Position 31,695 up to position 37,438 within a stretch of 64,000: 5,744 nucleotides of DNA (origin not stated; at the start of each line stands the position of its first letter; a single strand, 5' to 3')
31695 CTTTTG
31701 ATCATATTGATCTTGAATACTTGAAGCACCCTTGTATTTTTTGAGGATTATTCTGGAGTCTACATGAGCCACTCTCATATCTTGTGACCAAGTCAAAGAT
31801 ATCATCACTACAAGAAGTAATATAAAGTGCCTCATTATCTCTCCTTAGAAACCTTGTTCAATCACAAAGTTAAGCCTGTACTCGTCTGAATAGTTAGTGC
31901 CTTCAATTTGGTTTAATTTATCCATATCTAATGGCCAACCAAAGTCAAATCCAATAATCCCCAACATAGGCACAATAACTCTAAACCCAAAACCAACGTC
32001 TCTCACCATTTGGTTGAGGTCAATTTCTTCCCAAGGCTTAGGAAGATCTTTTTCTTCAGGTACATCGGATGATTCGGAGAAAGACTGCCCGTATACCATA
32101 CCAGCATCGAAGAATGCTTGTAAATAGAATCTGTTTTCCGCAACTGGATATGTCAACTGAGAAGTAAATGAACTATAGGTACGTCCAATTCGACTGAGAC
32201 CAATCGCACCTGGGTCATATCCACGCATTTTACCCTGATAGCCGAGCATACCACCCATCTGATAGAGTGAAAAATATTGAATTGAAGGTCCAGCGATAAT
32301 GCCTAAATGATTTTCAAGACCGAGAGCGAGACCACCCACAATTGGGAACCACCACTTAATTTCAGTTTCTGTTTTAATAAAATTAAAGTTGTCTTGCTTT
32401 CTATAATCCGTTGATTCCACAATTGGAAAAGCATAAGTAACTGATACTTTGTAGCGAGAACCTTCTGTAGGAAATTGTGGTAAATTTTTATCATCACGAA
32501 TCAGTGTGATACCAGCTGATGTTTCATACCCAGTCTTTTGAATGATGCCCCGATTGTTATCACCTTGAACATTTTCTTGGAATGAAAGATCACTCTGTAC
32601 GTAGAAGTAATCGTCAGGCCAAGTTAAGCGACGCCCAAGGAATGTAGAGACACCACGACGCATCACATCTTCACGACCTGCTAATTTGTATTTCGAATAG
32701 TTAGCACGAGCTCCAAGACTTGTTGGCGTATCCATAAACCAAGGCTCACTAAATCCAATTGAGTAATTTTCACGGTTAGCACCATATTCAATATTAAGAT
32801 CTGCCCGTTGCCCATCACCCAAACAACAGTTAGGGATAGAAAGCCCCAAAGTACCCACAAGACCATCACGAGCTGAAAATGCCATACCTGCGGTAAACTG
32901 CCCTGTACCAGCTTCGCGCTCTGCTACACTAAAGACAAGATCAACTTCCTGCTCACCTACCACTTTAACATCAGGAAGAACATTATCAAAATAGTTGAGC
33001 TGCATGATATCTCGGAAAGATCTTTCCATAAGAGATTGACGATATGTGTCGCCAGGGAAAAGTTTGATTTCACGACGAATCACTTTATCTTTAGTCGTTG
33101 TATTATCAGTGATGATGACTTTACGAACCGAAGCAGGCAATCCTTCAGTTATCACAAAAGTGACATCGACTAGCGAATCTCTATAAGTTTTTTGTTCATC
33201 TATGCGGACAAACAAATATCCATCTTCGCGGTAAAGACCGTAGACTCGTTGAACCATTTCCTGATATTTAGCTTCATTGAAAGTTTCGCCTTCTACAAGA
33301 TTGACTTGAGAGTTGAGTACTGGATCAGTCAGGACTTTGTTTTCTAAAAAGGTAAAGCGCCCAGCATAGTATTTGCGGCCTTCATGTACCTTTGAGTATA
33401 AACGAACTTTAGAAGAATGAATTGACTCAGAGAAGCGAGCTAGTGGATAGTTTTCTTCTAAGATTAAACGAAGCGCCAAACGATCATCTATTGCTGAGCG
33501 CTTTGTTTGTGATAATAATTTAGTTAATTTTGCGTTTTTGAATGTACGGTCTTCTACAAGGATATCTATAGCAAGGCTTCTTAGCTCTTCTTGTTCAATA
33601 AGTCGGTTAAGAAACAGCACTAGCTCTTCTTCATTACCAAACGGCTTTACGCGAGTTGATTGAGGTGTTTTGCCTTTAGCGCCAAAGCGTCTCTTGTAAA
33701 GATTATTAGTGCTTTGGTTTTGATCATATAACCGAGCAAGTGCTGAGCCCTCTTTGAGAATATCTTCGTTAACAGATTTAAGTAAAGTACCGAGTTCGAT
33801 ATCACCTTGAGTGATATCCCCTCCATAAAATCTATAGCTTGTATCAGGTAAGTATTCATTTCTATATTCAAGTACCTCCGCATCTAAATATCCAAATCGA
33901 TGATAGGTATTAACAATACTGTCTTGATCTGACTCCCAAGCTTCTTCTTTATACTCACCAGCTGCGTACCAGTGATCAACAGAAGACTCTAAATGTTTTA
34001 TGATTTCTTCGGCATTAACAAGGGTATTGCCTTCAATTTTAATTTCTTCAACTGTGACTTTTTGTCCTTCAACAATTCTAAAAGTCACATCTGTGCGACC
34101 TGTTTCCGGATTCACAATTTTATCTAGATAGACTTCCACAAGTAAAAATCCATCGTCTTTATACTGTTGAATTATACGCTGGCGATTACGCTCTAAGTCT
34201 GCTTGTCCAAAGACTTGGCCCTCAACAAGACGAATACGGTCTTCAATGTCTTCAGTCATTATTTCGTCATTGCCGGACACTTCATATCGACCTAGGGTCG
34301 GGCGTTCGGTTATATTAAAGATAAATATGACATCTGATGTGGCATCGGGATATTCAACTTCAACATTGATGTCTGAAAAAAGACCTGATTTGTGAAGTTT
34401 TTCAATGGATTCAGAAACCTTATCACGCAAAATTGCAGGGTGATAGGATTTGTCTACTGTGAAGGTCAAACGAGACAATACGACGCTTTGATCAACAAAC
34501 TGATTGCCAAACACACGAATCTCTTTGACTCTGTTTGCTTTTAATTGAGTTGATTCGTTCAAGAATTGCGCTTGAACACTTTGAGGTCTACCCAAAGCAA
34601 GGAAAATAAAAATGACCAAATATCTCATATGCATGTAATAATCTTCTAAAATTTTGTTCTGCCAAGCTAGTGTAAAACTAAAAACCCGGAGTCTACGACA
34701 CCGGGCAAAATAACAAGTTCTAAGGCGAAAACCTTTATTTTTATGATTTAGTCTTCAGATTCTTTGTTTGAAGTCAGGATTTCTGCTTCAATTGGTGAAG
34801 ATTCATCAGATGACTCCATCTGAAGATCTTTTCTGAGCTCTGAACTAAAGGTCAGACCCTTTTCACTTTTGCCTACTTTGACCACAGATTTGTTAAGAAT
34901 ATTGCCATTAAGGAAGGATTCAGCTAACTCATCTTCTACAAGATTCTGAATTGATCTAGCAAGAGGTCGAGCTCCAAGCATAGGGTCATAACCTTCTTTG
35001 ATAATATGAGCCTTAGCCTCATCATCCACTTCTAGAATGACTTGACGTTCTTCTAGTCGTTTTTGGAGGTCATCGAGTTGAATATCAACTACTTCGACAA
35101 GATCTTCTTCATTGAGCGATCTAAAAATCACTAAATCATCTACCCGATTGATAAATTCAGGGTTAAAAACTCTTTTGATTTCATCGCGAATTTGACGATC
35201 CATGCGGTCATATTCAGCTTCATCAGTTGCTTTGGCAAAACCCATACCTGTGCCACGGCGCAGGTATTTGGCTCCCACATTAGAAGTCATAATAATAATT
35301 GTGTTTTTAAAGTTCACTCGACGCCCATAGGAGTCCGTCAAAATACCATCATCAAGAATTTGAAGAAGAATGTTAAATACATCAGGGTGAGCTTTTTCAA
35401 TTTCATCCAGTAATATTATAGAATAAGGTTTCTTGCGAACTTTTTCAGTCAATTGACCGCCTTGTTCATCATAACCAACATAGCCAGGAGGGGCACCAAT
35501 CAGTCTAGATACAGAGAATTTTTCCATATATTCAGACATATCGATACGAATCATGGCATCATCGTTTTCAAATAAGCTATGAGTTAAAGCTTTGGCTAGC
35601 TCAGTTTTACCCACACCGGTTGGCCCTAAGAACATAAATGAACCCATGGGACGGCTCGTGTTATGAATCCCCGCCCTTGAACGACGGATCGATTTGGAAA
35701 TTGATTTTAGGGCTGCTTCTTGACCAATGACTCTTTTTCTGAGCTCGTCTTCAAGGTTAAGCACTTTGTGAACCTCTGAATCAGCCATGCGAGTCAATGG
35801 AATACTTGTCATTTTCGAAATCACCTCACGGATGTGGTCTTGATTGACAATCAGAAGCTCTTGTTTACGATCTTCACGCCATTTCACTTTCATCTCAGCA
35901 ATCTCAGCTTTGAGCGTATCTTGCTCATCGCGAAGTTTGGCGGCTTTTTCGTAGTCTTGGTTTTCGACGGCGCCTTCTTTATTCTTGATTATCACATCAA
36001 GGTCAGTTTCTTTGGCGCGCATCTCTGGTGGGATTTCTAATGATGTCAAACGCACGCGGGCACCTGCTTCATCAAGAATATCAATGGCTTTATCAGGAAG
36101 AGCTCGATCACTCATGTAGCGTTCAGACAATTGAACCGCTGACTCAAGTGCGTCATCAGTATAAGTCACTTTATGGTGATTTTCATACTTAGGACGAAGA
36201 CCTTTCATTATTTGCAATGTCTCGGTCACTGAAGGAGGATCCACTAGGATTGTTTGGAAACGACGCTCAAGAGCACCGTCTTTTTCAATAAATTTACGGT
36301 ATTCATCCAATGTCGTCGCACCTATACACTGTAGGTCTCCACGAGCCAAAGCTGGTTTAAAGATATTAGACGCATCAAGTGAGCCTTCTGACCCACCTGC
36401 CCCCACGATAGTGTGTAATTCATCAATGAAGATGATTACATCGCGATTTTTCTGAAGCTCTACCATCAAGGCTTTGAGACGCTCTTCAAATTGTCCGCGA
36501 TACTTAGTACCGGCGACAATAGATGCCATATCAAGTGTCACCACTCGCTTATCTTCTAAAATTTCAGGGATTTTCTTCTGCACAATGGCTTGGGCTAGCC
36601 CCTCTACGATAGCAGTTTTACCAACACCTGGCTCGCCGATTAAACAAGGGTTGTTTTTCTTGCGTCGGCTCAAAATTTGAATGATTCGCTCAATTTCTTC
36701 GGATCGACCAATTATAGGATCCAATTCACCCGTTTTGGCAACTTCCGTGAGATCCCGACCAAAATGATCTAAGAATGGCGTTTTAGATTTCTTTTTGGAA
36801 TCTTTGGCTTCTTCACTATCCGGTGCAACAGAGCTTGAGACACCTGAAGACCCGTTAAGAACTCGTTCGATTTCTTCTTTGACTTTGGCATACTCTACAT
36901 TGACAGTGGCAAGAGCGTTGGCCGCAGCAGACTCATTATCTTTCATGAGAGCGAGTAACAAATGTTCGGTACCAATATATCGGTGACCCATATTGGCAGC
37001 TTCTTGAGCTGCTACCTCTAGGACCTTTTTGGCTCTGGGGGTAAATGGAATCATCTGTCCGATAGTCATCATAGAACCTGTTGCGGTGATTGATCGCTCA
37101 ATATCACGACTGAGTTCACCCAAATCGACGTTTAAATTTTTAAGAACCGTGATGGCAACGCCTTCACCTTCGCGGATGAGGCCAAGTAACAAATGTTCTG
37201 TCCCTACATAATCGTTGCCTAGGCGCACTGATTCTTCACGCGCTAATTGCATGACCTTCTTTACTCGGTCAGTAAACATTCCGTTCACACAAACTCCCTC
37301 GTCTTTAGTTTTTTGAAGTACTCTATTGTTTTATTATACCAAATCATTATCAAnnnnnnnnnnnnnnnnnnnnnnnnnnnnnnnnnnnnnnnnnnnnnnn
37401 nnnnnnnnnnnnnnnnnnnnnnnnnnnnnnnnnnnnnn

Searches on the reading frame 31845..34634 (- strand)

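Call 63: search_protein_families(library=pfam, proteins=[window:31845-34634:-], max_evalue=0.001)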
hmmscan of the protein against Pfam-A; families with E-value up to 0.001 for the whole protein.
window:31845-34634:- (929 aa): 4 families
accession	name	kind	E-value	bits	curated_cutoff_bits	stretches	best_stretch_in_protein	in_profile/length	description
PF07244.20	POTRA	-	4.5e-45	152.7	21.3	5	503-573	3-79/79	Surface antigen variable number repeat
PF01103.29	Omp85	-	8.1e-33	114.7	24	1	605-925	3-321/325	Omp85 superfamily domain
PF08479.16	POTRA_2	-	2.9e-07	30.7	24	1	116-179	5-67/76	POTRA domain, ShlB-type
PF08478.15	POTRA_1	-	2.1e-05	25.1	23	0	194-216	2-24/69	POTRA domain, FtsQ-type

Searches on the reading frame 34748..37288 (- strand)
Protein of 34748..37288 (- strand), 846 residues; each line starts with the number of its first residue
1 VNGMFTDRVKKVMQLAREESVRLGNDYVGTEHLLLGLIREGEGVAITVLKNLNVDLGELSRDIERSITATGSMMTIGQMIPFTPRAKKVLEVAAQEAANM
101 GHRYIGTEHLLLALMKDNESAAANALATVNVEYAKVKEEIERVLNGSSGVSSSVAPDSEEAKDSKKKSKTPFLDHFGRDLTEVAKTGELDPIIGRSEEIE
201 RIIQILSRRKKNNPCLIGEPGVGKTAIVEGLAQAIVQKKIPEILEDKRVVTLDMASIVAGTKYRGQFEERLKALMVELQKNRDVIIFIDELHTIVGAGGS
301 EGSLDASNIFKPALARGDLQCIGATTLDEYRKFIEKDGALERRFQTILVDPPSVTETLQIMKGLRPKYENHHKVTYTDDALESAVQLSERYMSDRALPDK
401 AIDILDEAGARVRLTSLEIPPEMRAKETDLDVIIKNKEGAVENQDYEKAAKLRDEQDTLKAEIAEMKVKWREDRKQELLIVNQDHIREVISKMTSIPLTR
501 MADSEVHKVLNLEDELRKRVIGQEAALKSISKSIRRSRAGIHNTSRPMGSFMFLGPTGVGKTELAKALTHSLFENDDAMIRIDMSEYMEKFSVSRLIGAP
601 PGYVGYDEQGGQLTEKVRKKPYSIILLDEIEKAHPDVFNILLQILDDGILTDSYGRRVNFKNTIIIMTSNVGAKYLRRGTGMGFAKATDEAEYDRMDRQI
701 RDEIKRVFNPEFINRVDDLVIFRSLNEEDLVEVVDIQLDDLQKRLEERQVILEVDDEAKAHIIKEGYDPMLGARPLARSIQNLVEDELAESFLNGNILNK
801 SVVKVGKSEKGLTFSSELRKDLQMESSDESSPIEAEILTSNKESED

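Call 63: search_protein_families(library=pfam, proteins=[window:34748-37288:-], max_evalue=0.001)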
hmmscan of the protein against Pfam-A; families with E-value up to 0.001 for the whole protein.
window:34748-37288:- (846 aa): 25 families
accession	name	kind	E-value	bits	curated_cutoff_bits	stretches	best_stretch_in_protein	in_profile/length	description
PF07724.20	AAA_2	-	1.5e-70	237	27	1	546-718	1-165/166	AAA domain (Cdc48 subfamily)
PF17871.7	AAA_lid_9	-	4.8e-33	113.6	22.8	1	353-455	1-103/104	AAA lid domain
PF02861.25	Clp_N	-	7.3e-32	109.8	20.7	2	93-144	1-52/53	Clp amino terminal domain, pathogenicity island component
PF10431.15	ClpB_D2-small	-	1.6e-25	89.4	21.9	1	725-805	1-81/81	C-terminal, D2-small domain, of ClpB protein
PF00004.35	AAA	-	1.5e-24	87.4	21.2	2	215-326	2-109/131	ATPase family associated with various cellular activities (AAA)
PF07728.20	AAA_5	-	1.8e-19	70.5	22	2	551-672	2-124/139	AAA domain (dynein-related subfamily)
PF13401.12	AAA_22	-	1.4e-12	48.5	27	1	550-647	7-110/130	AAA domain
PF13191.12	AAA_16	-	2e-12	48.3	32.6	1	192-292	2-142/167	AAA ATPase domain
PF00158.32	Sigma54_activat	-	5.2e-11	43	20.2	1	531-655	5-127/168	Sigma-54 interaction domain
PF20720.3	nSTAND3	-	2.9e-07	30.8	27.2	0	200-240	8-46/155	Novel STAND NTPase 3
PF12775.13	AAA_7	-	4.3e-07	30.1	25.8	0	550-597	35-82/181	P-loop containing dynein motor region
PF13173.12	AAA_14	-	1.1e-06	29.2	27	0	553-648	7-88/129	AAA domain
PF01637.24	ATPase_2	-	8.7e-06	26.1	33.2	0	195-233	4-42/225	ATPase domain predominantly from Archaea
PF02151.25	UVR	-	9.5e-06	25.6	21.5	1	436-461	10-35/36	UvrB/uvrC motif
PF01695.23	IstB_IS21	-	1.9e-05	24.8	24.1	0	209-275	90-152/238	IstB-like ATP binding protein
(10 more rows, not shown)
